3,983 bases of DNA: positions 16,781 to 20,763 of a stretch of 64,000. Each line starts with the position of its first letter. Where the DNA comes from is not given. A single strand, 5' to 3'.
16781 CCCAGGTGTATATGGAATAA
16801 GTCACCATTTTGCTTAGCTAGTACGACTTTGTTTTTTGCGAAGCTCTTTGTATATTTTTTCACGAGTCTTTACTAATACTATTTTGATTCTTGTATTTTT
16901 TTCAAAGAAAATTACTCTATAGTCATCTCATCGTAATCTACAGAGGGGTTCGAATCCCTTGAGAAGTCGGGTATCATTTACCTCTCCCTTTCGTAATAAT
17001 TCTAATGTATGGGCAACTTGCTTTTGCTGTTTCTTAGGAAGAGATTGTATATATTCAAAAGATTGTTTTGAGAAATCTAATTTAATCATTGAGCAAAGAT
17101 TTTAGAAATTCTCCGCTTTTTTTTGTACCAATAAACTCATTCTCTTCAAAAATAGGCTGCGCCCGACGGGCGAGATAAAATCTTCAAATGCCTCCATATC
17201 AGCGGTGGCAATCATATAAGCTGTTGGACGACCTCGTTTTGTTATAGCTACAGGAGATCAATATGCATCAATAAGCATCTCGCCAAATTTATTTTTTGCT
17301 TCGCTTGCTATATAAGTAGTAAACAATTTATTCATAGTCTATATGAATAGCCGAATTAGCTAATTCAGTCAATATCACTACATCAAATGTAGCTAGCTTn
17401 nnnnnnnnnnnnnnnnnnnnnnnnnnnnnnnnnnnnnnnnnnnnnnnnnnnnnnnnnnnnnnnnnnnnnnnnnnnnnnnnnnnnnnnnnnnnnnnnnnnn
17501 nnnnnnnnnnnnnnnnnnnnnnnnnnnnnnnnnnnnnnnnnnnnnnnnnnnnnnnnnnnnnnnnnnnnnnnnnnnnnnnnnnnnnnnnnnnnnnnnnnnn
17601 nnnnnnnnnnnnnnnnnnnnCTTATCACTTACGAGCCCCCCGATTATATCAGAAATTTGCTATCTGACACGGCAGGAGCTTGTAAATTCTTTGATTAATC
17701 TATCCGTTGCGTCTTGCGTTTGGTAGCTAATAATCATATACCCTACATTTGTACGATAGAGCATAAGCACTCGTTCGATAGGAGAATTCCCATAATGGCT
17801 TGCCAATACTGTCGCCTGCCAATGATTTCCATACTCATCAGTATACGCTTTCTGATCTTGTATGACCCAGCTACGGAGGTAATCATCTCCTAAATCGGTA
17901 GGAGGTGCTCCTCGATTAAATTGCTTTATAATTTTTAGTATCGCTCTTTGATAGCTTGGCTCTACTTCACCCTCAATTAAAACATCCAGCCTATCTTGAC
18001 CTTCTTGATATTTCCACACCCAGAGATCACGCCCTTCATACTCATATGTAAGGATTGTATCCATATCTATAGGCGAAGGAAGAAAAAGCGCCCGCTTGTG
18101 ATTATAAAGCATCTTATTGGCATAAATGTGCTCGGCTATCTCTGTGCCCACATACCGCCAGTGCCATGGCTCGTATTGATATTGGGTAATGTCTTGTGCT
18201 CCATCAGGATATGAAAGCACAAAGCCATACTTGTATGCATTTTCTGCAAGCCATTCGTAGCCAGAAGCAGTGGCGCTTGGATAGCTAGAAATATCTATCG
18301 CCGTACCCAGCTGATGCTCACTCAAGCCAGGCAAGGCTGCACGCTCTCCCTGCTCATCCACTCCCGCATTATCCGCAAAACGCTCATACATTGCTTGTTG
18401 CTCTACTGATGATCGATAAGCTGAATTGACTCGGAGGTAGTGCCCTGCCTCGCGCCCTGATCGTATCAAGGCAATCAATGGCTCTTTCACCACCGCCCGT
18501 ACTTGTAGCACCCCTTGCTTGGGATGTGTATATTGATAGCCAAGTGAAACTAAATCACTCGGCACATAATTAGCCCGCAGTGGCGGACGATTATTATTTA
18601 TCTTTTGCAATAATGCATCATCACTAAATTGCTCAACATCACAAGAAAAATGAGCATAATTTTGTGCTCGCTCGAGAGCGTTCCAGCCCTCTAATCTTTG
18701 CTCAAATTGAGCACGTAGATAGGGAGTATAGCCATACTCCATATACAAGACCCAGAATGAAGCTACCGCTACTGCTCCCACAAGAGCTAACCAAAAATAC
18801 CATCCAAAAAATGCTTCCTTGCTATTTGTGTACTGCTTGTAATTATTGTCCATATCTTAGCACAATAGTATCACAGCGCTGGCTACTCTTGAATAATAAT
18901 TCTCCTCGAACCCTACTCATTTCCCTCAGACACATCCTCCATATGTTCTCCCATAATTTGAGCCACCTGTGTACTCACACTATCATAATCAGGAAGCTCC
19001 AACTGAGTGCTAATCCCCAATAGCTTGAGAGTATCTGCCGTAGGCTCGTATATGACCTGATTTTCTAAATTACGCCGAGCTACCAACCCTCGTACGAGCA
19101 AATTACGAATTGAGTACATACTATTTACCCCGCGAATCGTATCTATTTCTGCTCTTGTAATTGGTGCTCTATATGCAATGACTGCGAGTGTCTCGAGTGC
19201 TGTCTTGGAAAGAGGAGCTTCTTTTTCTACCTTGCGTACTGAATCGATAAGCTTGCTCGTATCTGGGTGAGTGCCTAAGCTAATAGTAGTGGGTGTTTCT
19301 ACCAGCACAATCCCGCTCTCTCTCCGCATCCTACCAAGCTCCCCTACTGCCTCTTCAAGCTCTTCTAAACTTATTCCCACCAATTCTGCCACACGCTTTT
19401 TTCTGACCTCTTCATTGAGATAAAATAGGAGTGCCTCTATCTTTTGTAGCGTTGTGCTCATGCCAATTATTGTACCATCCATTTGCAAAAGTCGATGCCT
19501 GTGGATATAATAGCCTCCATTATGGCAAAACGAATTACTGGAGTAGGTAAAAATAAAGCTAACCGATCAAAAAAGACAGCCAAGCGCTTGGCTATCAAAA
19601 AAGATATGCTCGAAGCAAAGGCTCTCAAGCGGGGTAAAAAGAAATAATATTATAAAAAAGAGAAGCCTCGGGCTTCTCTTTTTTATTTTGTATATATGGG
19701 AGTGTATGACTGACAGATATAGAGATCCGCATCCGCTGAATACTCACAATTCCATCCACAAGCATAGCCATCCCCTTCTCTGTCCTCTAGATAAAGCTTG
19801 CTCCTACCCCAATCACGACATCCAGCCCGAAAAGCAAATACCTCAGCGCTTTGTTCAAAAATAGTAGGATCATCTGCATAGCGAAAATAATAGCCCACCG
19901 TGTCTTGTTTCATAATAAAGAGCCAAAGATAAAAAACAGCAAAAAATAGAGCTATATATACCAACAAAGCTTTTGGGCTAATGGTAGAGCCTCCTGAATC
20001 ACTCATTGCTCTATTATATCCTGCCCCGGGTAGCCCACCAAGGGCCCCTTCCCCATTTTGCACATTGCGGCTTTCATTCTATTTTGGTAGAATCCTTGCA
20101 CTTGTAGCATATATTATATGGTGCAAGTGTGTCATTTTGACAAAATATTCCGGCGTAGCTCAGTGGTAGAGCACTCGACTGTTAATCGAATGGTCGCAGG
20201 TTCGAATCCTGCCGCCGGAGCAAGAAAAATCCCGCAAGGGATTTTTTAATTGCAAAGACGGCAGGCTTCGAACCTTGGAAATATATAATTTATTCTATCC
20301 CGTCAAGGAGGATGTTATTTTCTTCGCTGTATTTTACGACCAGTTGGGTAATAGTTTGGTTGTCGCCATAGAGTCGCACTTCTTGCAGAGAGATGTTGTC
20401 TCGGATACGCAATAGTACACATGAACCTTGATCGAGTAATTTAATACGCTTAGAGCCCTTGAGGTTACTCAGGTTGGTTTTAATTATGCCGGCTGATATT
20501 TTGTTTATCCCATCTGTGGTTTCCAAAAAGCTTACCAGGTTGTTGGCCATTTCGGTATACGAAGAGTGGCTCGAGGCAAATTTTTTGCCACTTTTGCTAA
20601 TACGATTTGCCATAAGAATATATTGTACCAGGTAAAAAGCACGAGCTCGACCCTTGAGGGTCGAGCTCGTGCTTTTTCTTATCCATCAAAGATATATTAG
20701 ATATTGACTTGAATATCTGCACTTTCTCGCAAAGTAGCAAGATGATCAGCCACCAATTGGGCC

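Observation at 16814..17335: Toxin-antitoxin pair in which both genes carry a single in-frame TGA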

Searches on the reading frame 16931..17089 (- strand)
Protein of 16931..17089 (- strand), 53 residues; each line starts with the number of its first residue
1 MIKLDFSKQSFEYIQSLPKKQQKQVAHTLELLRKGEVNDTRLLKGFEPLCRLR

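Call 57: search_protein_families(library=ncbifam, max_evalue=0.01, proteins=[P0121])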
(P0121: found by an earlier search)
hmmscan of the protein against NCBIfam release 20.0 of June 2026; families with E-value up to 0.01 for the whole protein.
P0121 (70 aa): 0 families

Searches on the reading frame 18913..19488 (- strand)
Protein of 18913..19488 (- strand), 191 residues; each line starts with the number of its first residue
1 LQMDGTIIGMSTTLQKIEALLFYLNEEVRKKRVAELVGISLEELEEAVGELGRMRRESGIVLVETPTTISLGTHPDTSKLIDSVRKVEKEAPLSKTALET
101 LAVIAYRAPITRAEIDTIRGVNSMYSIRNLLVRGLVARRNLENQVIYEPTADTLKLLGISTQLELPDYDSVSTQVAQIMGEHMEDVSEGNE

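Call 9: search_protein_families(library=pfam, max_evalue=0.01, proteins=[window:18913-19488:-])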
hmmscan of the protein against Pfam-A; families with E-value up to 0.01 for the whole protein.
window:18913-19488:- (191 aa): 1 family
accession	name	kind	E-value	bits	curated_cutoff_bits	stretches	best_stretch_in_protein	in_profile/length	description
PF04079.22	SMC_ScpB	-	5.7e-34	117.4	27.4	1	16-167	2-159/160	Segregation and condensation complex subunit ScpB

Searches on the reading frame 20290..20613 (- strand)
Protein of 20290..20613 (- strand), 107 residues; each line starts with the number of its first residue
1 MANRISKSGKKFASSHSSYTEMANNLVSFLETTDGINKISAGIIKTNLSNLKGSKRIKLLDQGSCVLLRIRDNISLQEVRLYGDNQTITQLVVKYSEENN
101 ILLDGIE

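Call 32: search_protein_families(library=pfam, max_evalue=0.1, proteins=[window:20290-20613:-])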
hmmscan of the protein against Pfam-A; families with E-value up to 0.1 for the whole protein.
window:20290-20613:- (107 aa): 2 families
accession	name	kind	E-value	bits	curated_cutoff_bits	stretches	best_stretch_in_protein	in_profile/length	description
PF09876.14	DUF2103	-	0.00058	20.2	22.4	1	10-84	4-82/98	Predicted metal-binding protein (DUF2103)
PF01369.25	Sec7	-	0.082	13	22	0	5-97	15-109/183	Sec7 domain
